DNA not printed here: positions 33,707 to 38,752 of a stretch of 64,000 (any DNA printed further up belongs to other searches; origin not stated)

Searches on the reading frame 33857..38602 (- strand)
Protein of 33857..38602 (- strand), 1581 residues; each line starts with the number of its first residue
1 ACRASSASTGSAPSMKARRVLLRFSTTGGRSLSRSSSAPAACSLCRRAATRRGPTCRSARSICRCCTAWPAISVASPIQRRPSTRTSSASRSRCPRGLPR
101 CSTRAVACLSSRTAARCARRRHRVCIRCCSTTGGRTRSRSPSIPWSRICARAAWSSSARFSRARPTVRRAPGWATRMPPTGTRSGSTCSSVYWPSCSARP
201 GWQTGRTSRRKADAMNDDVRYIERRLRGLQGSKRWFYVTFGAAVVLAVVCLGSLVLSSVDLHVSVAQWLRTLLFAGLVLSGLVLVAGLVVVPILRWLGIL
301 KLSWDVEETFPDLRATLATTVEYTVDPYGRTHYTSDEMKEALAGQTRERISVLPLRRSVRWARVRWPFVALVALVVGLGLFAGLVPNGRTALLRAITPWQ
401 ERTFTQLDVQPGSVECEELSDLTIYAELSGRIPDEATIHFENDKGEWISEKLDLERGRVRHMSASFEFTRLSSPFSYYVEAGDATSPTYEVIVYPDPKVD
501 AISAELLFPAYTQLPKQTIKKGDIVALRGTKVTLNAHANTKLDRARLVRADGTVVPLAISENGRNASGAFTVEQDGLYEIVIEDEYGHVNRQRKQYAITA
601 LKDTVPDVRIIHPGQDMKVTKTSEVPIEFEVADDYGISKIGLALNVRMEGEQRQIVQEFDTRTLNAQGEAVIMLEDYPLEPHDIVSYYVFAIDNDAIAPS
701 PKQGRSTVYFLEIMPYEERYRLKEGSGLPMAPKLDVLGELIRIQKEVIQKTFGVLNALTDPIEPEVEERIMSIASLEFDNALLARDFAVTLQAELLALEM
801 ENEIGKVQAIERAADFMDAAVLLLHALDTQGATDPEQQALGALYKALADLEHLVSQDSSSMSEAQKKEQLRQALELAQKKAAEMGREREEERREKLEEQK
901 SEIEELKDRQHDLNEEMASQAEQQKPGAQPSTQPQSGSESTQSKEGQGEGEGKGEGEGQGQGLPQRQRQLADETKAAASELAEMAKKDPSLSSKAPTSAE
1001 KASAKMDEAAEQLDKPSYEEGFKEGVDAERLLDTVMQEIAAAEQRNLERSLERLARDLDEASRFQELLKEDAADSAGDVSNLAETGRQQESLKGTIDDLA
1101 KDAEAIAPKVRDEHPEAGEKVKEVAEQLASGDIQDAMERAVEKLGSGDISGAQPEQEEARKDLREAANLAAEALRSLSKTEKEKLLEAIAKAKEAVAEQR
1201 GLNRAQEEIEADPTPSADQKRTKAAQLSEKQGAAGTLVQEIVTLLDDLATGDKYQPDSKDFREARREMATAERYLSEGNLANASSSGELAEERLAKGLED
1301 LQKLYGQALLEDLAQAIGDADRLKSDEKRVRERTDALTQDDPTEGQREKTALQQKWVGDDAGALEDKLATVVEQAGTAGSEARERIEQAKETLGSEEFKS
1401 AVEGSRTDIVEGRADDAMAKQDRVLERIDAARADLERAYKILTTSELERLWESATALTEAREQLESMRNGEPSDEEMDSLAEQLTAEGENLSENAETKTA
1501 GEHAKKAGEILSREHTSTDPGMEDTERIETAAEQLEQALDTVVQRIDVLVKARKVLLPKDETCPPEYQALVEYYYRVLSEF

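Call 17: search_protein_families(library=pfam, proteins=[window:33857-38602:-], max_evalue=0.001)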
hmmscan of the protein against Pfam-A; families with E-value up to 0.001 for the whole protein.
window:33857-38602:- (1581 aa): 1 family
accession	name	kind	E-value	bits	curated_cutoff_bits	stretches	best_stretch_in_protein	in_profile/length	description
PF13779.11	DUF4175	-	3.7e-09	35.6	27.3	1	467-654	164-331/825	Domain of unknown function (DUF4175)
